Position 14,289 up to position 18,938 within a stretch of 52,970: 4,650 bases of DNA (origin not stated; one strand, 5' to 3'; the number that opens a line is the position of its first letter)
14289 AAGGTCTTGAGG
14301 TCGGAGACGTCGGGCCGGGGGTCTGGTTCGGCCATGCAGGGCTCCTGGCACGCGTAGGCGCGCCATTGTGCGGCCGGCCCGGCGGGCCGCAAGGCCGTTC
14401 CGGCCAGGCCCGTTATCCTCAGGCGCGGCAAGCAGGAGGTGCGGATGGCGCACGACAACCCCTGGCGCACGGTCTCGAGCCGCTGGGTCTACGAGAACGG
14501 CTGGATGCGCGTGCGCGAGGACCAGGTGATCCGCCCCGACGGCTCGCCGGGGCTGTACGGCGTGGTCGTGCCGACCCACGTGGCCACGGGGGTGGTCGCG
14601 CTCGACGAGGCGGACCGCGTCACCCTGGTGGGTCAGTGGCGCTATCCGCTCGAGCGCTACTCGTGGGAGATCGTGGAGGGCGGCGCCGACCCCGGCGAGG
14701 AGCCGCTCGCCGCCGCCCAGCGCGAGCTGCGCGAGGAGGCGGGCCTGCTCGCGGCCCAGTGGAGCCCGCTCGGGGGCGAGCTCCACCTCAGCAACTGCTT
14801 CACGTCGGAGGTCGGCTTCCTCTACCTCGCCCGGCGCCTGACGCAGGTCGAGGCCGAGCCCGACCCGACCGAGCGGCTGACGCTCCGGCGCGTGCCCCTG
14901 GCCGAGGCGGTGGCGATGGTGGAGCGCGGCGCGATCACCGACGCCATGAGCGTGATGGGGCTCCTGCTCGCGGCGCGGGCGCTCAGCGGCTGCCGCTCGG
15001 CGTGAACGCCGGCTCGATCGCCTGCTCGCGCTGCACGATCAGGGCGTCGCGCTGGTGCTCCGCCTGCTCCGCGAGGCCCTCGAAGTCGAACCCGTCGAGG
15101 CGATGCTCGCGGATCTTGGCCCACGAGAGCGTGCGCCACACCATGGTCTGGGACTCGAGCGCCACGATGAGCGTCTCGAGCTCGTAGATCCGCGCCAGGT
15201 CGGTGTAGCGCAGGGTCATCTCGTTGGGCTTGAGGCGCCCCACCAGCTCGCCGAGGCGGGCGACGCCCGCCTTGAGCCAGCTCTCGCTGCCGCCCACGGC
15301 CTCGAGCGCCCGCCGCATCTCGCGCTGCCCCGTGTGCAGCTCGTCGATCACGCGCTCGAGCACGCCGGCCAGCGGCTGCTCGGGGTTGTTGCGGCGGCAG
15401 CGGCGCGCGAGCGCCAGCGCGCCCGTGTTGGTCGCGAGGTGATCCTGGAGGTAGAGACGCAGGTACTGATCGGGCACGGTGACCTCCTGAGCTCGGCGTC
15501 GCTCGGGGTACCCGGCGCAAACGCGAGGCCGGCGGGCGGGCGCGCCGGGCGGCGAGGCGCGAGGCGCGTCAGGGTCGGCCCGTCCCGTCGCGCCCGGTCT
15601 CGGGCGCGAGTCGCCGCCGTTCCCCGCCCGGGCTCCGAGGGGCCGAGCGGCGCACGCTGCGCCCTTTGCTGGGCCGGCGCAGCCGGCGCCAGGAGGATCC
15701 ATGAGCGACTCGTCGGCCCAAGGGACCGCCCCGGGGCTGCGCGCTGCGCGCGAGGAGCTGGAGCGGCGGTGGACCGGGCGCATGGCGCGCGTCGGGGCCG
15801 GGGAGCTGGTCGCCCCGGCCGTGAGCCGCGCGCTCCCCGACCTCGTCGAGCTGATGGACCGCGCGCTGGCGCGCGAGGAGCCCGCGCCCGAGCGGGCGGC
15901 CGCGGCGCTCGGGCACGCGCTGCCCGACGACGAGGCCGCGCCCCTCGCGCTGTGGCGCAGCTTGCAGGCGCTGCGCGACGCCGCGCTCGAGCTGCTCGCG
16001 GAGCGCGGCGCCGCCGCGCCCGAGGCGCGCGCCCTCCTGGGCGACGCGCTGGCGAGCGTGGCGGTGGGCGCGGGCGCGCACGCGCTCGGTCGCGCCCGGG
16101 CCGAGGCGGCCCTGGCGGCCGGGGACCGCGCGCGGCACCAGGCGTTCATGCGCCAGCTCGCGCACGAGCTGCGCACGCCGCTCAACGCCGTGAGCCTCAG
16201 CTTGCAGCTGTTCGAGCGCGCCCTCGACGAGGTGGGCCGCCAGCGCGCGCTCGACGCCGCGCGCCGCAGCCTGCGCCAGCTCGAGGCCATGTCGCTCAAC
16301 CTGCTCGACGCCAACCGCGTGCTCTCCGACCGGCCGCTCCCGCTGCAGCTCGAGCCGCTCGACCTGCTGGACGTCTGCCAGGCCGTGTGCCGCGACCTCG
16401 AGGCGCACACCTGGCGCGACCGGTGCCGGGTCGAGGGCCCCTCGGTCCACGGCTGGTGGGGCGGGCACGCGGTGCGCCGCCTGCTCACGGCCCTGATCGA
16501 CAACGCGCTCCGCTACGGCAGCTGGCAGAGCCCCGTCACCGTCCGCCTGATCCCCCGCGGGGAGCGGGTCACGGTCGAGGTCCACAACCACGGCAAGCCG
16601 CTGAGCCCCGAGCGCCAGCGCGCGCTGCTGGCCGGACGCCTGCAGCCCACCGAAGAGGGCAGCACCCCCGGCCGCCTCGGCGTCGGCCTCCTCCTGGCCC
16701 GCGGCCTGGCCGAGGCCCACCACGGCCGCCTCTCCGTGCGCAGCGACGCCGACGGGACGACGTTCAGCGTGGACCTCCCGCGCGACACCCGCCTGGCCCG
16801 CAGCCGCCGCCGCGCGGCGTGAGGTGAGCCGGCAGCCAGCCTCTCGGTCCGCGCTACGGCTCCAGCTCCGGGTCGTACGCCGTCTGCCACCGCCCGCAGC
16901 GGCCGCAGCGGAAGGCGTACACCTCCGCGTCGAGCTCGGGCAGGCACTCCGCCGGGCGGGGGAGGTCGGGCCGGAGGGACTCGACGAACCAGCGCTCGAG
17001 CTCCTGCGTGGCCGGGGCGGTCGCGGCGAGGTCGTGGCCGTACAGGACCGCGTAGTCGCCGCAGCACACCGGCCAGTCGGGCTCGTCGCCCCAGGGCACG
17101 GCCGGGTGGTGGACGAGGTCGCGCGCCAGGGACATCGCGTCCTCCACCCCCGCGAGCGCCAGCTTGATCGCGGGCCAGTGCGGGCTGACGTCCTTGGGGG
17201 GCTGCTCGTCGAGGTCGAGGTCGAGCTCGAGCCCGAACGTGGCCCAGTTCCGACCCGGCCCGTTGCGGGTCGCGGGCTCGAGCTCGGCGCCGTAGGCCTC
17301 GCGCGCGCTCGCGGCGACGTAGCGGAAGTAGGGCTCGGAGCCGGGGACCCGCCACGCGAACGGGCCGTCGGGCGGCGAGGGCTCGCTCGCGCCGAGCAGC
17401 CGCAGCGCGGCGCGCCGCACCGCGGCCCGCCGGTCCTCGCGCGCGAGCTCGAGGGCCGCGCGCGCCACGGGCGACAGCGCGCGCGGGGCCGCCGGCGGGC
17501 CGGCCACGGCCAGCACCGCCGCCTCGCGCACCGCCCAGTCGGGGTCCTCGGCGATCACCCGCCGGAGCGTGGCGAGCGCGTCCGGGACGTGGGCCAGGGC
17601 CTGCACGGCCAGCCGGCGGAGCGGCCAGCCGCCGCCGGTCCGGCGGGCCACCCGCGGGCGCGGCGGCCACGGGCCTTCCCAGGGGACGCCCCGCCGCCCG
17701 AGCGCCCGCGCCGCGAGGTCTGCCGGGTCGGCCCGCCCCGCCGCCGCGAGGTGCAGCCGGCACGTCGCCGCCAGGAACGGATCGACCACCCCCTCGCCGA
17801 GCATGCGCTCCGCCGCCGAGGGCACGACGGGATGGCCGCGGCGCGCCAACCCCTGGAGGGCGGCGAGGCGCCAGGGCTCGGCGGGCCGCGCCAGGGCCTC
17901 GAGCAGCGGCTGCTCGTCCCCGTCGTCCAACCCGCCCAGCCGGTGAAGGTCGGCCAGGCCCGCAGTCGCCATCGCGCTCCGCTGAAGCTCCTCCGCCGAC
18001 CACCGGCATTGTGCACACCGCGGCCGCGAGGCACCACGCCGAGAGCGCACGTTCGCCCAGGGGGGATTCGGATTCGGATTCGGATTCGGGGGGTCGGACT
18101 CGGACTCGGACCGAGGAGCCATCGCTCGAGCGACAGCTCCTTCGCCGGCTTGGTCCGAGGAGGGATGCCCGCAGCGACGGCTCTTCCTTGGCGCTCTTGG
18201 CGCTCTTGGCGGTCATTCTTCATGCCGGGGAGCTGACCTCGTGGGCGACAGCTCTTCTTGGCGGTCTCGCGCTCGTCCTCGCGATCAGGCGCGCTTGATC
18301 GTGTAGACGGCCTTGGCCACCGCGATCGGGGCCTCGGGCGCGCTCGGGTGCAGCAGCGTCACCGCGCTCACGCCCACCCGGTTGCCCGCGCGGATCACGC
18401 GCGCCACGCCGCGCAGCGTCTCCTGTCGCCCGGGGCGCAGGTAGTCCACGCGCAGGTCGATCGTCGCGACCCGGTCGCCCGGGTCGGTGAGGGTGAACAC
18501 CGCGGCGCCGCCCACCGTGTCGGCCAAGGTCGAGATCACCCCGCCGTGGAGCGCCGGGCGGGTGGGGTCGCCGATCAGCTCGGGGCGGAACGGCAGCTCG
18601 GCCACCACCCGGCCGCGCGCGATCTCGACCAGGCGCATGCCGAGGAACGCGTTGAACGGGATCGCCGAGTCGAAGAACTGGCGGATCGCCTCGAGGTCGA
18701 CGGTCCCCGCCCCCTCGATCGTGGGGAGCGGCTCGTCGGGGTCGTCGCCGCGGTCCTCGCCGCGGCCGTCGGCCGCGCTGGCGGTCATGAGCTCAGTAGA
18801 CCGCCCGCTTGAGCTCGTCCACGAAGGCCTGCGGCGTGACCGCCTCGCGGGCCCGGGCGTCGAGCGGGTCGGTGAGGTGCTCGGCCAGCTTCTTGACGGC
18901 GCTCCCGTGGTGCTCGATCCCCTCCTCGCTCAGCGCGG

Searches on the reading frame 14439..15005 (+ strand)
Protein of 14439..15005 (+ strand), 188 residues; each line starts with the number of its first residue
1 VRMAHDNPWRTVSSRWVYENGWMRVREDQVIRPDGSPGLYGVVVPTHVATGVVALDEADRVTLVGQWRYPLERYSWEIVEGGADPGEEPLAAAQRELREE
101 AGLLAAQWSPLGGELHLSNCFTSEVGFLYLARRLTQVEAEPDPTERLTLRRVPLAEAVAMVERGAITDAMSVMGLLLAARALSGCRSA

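Call 43: search_protein_families(library=pfam, proteins=[window:14439-15005:+], max_evalue=0.0001)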
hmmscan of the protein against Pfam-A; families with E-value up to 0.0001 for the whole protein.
window:14439-15005:+ (188 aa): 1 family
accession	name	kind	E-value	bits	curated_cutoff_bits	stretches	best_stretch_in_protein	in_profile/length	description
PF00293.34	NUDIX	-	1.1e-16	61.5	21.1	1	46-160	2-119/134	NUDIX domain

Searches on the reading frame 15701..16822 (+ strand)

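Call 43: search_protein_families(library=pfam, proteins=[window:15701-16822:+], max_evalue=0.0001)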
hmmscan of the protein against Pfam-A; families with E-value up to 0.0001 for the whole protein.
window:15701-16822:+ (373 aa): 3 families
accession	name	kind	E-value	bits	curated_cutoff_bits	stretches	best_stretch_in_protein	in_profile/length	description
PF02518.31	HATPase_c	-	1.9e-15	57.7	26.4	1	257-362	5-110/111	Histidine kinase-, DNA gyrase B-, and HSP90-like ATPase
PF00512.31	HisKA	-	2.4e-09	37.5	26.9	1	147-206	3-62/66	His Kinase A (phospho-acceptor) domain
PF13581.12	HATPase_c_2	-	6.6e-05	23.4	27.4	0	267-355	41-123/127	Histidine kinase-like ATPase domain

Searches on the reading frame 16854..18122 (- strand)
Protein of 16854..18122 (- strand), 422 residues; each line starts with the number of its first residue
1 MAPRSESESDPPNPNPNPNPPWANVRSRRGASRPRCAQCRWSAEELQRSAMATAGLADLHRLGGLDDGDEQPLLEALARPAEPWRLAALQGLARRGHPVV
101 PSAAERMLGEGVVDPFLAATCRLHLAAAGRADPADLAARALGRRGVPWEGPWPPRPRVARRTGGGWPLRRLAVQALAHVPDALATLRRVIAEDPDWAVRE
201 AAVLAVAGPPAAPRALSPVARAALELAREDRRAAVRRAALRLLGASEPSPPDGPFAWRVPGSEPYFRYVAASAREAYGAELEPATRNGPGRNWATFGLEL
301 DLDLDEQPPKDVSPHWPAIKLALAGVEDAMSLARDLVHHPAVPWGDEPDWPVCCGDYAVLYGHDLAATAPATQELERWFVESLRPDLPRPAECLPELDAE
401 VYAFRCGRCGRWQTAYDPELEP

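Call 44: search_protein_families(library=pfam, proteins=[window:16854-18122:-], max_evalue=0.0001)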
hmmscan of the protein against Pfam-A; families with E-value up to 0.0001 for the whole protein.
window:16854-18122:- (422 aa): 1 family
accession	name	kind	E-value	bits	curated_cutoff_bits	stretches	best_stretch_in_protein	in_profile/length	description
PF13646.12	HEAT_2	-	6.6e-07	30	27.7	1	167-243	15-87/88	HEAT repeats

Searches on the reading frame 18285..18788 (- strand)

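Call 44: search_protein_families(library=pfam, proteins=[window:18285-18788:-], max_evalue=0.0001)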
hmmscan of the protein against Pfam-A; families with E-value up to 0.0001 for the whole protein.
window:18285-18788:- (167 aa): 2 families
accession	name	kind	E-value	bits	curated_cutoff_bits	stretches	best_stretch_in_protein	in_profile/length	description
PF03061.28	4HBT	-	1.1e-14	54.9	20.6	1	80-145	4-70/79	Thioesterase superfamily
PF13622.12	4HBT_3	-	6.7e-05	23.5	24.3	1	79-161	10-81/83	Acyl-CoA thioesterase N-terminal domain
